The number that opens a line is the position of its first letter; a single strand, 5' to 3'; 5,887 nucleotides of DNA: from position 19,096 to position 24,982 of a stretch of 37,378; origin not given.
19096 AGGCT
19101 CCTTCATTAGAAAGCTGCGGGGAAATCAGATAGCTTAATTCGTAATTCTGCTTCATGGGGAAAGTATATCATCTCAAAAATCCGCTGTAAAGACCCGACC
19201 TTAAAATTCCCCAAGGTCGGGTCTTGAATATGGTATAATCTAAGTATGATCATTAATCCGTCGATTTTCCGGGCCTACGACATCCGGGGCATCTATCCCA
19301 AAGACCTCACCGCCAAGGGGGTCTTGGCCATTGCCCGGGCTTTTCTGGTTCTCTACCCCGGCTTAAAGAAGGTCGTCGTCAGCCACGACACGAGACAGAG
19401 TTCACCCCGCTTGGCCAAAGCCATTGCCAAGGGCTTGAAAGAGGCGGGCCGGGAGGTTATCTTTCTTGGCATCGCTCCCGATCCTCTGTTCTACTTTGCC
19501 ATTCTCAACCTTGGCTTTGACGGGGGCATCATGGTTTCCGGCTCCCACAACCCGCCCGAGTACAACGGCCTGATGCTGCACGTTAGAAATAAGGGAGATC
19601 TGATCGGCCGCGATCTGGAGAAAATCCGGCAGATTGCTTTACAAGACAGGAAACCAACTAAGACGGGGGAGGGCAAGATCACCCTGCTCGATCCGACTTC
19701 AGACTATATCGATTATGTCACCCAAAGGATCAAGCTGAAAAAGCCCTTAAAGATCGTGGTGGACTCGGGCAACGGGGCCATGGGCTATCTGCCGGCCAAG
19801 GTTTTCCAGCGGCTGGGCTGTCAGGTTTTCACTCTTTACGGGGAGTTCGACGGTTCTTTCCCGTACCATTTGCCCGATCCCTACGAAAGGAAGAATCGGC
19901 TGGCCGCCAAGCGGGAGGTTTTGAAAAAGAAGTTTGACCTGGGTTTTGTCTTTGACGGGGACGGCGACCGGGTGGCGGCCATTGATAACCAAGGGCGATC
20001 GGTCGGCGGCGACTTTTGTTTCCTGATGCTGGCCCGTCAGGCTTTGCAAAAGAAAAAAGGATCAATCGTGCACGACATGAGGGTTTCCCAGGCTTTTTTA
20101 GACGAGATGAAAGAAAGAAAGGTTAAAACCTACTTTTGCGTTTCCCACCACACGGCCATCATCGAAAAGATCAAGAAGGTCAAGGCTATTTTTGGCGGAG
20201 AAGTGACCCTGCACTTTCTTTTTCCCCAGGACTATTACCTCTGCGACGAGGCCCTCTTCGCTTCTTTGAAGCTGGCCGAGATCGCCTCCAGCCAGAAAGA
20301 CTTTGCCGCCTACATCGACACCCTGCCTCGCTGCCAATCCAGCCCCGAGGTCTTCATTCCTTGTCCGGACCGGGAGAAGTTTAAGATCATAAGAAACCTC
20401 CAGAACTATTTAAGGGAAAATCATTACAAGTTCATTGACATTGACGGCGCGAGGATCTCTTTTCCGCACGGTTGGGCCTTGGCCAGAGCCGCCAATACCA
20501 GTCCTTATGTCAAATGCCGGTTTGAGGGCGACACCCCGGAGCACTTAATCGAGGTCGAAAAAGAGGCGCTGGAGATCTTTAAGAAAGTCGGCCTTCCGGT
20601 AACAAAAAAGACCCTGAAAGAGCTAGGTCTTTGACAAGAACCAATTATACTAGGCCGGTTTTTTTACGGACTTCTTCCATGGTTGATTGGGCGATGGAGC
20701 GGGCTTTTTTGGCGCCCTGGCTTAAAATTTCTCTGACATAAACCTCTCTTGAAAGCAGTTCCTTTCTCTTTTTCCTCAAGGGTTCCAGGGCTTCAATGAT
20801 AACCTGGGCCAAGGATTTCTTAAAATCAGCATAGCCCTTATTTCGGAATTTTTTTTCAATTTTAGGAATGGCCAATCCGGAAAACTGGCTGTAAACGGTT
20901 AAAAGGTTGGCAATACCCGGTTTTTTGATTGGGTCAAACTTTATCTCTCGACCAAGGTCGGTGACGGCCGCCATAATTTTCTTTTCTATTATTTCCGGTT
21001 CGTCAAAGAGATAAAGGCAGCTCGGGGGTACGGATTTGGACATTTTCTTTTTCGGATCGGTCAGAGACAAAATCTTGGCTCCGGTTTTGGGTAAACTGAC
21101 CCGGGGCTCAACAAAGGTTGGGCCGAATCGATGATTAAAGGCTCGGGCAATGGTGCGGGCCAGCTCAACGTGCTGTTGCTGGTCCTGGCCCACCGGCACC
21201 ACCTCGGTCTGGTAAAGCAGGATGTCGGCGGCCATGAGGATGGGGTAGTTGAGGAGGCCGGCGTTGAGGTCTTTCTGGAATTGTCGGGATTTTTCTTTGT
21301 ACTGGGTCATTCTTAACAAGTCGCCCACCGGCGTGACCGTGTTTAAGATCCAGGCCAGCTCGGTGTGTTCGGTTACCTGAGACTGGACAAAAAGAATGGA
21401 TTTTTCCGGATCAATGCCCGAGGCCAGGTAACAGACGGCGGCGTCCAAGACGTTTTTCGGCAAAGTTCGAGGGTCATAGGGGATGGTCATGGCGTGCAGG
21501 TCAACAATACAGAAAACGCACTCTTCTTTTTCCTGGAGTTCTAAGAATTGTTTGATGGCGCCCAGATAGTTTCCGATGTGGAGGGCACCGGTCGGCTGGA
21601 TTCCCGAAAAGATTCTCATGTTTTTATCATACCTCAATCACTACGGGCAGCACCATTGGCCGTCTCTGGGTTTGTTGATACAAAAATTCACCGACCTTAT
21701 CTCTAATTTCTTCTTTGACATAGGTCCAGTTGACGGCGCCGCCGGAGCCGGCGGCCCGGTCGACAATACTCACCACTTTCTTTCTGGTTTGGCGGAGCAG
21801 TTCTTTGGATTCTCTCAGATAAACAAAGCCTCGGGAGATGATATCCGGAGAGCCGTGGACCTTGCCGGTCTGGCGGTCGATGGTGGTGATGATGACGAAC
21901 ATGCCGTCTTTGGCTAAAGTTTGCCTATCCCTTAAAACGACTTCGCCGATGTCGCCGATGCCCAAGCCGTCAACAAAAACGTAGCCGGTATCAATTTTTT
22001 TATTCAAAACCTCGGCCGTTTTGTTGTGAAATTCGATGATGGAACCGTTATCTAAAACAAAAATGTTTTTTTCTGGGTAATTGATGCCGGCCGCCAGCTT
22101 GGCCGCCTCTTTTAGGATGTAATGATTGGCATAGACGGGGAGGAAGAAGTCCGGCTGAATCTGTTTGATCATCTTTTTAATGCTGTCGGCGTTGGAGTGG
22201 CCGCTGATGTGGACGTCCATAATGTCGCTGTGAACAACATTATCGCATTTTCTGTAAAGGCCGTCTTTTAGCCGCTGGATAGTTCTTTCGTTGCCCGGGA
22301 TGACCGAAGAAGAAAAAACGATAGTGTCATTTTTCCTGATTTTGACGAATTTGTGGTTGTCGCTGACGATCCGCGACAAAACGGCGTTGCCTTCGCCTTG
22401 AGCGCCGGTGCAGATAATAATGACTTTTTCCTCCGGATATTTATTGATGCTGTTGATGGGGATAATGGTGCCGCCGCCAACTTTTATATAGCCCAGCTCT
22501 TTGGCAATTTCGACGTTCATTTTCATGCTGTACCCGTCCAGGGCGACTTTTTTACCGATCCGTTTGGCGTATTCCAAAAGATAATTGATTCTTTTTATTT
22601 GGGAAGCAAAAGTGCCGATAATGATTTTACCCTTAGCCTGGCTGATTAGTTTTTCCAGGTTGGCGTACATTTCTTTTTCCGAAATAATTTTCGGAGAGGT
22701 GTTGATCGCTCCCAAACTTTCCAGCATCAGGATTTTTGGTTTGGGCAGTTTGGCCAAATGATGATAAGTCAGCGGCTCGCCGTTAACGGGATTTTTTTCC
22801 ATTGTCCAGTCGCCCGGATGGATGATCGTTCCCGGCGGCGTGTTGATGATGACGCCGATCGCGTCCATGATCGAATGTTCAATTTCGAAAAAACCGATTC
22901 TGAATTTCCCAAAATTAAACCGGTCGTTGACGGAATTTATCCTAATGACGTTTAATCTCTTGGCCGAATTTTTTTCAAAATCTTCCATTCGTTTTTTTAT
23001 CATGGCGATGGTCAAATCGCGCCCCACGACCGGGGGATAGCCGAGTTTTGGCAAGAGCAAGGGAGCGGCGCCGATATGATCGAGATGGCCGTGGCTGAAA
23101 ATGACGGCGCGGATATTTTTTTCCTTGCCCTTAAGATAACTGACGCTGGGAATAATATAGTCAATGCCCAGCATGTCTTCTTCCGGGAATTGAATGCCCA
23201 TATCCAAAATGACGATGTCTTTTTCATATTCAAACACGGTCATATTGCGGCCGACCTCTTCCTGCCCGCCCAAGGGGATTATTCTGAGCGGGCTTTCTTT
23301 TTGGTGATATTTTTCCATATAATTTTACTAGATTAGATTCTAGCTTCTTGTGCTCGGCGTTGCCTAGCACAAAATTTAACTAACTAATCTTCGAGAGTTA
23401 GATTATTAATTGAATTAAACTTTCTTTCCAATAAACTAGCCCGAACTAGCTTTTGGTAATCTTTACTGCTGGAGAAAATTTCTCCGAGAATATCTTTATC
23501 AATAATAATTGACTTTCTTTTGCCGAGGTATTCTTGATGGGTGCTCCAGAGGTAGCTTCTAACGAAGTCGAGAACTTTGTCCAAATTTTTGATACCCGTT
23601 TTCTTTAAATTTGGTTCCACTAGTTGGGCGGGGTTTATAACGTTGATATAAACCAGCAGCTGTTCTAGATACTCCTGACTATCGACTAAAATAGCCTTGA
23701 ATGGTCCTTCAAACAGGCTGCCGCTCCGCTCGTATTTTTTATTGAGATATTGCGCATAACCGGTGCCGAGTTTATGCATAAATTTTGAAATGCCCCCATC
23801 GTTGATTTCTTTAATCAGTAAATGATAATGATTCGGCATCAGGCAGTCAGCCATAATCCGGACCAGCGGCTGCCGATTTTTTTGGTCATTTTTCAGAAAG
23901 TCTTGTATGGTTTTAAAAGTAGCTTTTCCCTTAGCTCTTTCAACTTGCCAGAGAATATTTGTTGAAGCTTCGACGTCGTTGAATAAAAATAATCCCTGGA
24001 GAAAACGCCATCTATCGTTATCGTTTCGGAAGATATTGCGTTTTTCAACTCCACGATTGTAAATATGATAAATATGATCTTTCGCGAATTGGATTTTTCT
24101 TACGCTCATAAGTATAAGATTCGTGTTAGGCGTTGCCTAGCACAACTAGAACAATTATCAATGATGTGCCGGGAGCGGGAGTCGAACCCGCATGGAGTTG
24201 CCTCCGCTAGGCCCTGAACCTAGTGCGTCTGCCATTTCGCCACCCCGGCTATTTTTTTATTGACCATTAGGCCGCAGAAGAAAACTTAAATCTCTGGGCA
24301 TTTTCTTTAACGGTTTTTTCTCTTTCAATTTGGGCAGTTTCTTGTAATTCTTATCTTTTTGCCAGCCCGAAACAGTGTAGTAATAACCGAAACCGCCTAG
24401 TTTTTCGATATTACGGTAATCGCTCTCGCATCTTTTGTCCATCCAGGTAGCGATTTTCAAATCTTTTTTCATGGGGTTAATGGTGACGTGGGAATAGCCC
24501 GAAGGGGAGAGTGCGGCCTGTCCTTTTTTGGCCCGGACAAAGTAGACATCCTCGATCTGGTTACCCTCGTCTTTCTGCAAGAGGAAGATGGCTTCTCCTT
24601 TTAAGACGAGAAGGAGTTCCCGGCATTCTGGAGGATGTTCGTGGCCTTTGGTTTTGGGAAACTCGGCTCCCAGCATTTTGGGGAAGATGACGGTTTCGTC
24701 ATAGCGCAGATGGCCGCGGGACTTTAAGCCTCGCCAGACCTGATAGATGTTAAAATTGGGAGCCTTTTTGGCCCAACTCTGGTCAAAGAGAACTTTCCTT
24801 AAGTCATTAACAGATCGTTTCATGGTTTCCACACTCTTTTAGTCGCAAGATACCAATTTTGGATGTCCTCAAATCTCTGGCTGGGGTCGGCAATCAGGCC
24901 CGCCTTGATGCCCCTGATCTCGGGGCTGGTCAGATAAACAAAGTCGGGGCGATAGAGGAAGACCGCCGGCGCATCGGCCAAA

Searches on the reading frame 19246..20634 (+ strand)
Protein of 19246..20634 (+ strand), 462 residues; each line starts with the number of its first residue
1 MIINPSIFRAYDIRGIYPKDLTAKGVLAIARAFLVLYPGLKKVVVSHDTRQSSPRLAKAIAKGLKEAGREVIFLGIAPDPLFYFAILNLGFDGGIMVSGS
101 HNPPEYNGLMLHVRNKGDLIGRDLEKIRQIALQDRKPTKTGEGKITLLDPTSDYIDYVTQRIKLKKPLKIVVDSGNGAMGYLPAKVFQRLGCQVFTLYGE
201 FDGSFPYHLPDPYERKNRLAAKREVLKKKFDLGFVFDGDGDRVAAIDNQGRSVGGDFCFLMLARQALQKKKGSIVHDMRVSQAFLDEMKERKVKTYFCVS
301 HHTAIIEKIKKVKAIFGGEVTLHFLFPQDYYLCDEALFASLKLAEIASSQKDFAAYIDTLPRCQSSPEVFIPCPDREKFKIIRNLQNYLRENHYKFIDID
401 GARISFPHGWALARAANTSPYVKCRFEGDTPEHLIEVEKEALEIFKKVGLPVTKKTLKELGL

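Call 12: search_protein_families(library=pfam, proteins=[window:19246-20634:+], max_evalue=0.00001)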
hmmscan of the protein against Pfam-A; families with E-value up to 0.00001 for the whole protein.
window:19246-20634:+ (462 aa): 4 families
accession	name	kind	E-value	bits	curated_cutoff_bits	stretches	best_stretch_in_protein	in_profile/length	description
PF02878.22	PGM_PMM_I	-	2.8e-31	108.5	22.5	1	7-134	3-134/138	Phosphoglucomutase/phosphomannomutase, alpha/beta/alpha domain I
PF02879.22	PGM_PMM_II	-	2e-20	73.7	29.3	1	153-250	2-103/103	Phosphoglucomutase/phosphomannomutase, alpha/beta/alpha domain II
PF02880.22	PGM_PMM_III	-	1.1e-10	42.1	20.7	1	255-357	2-108/115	Phosphoglucomutase/phosphomannomutase, alpha/beta/alpha domain III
PF00408.26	PGM_PMM_IV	-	2e-08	34.6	23.1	1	372-441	5-65/68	Phosphoglucomutase/phosphomannomutase, C-terminal domain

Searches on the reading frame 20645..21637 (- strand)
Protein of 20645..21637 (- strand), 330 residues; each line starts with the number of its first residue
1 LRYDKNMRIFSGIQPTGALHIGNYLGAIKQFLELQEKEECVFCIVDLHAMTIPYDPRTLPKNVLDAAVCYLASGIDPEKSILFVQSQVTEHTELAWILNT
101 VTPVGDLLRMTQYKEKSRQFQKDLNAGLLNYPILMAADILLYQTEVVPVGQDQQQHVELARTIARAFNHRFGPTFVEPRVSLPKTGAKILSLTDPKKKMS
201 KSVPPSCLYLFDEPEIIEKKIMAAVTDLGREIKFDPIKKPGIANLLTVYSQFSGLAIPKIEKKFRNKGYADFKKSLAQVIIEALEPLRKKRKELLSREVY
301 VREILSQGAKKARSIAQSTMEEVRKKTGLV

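Call 13: search_protein_families(library=pfam, proteins=[window:20645-21637:-], max_evalue=0.00001)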
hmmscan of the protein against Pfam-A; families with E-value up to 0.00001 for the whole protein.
window:20645-21637:- (330 aa): 1 family
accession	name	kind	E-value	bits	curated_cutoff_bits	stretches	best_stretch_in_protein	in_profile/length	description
PF00579.31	tRNA-synt_1b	-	5.5e-77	259.4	21.1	1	5-284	4-291/292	tRNA synthetases class I (W and Y)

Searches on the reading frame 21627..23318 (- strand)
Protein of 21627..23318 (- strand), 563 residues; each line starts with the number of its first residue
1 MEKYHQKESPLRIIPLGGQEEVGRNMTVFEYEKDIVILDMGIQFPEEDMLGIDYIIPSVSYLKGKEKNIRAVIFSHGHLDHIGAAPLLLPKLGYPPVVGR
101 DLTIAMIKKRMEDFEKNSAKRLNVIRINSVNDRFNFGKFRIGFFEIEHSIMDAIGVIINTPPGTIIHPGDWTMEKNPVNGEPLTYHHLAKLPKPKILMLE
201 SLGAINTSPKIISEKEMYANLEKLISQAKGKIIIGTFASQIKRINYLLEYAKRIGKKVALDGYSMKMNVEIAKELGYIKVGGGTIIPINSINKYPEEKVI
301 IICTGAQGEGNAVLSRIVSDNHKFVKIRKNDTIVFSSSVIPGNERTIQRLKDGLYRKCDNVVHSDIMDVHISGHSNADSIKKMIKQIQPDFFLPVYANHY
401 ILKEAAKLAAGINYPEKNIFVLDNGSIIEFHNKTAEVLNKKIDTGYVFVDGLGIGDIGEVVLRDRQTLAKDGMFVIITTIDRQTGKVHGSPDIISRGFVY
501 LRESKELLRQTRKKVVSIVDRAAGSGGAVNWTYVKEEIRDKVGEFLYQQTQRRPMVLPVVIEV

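Call 13: search_protein_families(library=pfam, proteins=[window:21627-23318:-], max_evalue=0.00001)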
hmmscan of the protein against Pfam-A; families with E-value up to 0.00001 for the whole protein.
window:21627-23318:- (563 aa): 4 families
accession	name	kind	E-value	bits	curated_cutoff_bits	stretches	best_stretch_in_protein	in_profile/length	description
PF22505.1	RNase_J_b_CASP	-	8.2e-42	142.4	27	1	229-351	1-123/126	Ribonuclease J, beta-CASP domain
PF17770.6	RNase_J_C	-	6.4e-31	107.8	23.8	1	461-563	1-102/102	Ribonuclease J C-terminal domain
PF00753.33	Lactamase_B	-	5.1e-11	43.3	22.7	1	23-120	5-95/196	Metallo-beta-lactamase superfamily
PF12706.13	Lactamase_B_2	-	4.3e-08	33.4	27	1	67-171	29-143/200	Beta-lactamase superfamily domain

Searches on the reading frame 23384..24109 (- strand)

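Call 13: search_protein_families(library=pfam, proteins=[window:23384-24109:-], max_evalue=0.00001)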
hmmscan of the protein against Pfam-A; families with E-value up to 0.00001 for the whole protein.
window:23384-24109:- (241 aa): 1 family
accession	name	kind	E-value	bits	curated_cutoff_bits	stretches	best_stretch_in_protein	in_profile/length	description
PF01797.21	Y1_Tnp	-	4e-08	33.9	23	1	83-156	41-119/121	Transposase IS200 like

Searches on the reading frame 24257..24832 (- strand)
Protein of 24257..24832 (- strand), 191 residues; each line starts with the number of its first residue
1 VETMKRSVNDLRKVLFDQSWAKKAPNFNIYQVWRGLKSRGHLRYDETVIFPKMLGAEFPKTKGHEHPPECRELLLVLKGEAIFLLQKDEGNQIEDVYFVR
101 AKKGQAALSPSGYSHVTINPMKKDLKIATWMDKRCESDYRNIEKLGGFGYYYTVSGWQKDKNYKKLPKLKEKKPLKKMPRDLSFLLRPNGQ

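Call 13: search_protein_families(library=pfam, proteins=[window:24257-24832:-], max_evalue=0.00001)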
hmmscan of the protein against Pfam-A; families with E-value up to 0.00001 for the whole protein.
window:24257-24832:- (191 aa): 1 family
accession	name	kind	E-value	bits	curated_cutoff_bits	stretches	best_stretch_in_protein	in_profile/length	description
PF06560.17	GPI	-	2.5e-24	86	20.7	1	41-165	49-179/182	Glucose-6-phosphate isomerase (GPI)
